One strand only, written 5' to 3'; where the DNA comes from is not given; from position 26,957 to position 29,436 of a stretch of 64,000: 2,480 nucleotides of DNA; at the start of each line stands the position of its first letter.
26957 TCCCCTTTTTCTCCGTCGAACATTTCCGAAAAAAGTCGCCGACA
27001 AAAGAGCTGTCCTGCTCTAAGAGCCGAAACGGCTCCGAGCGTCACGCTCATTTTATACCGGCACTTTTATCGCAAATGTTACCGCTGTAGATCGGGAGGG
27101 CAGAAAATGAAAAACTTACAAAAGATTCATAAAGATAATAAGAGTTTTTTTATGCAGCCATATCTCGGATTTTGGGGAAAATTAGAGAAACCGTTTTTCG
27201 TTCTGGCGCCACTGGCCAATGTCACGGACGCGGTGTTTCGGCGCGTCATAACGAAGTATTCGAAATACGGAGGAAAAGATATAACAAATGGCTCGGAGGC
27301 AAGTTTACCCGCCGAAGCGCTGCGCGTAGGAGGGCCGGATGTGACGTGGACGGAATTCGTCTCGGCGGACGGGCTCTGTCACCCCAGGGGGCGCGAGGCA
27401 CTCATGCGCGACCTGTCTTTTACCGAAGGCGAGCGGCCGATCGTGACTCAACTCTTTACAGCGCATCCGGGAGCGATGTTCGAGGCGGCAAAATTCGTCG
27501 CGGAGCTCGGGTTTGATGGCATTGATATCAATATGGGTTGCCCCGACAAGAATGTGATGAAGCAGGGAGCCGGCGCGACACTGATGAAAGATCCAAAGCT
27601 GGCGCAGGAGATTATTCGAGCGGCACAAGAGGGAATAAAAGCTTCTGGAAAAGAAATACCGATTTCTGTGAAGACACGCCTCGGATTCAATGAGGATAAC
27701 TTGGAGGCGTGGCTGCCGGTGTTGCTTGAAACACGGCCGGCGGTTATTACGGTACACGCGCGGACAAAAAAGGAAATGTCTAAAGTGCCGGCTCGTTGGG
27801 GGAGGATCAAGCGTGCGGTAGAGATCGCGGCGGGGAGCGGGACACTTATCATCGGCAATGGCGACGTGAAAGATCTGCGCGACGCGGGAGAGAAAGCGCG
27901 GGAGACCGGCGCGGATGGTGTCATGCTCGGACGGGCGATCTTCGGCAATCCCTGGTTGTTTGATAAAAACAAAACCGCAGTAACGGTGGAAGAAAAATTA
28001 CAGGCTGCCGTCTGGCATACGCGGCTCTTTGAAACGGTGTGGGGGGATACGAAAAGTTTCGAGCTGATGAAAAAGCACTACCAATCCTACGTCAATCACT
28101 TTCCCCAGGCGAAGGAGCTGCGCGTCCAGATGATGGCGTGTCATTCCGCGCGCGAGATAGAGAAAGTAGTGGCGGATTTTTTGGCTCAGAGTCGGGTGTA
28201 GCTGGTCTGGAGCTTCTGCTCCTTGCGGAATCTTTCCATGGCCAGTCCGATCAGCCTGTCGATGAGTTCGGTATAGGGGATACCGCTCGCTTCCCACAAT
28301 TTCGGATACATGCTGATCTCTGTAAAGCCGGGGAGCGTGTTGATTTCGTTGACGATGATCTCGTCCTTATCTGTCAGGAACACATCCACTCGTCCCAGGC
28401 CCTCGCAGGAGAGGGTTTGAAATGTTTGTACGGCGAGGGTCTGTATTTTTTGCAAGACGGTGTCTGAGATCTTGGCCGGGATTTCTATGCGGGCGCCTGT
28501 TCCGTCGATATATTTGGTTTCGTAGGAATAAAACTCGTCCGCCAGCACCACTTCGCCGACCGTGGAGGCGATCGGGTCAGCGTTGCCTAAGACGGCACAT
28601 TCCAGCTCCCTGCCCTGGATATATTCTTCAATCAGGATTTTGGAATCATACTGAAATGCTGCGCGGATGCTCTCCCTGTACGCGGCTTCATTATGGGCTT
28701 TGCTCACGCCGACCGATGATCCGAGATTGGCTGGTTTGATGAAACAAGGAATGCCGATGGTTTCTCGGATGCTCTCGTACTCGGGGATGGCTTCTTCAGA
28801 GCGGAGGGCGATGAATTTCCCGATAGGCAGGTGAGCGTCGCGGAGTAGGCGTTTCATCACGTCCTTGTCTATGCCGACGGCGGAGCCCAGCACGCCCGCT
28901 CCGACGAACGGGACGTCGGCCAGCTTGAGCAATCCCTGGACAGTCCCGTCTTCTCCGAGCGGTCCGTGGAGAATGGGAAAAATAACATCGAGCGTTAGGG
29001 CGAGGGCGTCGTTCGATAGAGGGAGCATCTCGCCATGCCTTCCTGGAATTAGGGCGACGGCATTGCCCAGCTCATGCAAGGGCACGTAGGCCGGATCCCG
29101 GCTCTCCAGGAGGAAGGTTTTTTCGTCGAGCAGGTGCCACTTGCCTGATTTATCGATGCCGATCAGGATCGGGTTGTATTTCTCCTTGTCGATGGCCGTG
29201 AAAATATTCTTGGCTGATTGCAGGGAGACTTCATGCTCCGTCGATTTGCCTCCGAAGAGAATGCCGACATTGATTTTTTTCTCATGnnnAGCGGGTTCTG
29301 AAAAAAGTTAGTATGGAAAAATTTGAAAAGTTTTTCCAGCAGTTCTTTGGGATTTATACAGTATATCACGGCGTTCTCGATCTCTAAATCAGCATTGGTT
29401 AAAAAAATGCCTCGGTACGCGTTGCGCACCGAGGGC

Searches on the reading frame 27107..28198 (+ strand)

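Call 68: search_protein_families(library=pfam, proteins=[window:27107-28198:+], max_evalue=0.0001)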
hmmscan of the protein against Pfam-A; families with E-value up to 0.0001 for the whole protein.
window:27107-28198:+ (364 aa): 1 family
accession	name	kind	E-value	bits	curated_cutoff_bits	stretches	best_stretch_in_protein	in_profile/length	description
PF01207.24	Dus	-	9.4e-62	209.3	20.4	1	33-355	2-302/311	Dihydrouridine synthase (Dus)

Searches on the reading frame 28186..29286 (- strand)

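Call 77: search_protein_families(library=pfam, proteins=[window:28186-29286:-], max_evalue=0.0001)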
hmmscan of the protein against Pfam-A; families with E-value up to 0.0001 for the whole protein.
window:28186-29286:- (366 aa): 5 families
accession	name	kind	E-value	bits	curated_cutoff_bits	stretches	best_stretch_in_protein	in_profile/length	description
PF07478.18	Dala_Dala_lig_C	-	2e-72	243.5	24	1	147-346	1-203/204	D-ala D-ala ligase C-terminus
PF01820.27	Dala_Dala_lig_N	-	1.4e-34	119.6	34.6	1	6-130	1-121/121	D-ala D-ala ligase N-terminus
PF02222.28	ATP-grasp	-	7.1e-13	49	27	1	147-316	2-160/179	ATP-grasp domain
PF02786.22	CPSase_L_D2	-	1.5e-08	34.8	19.8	1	140-317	1-178/211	Carbamoyl-phosphate synthase L chain, ATP binding domain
PF13535.11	ATP-grasp_4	-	1.9e-06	28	27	1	178-316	2-149/160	ATP-grasp domain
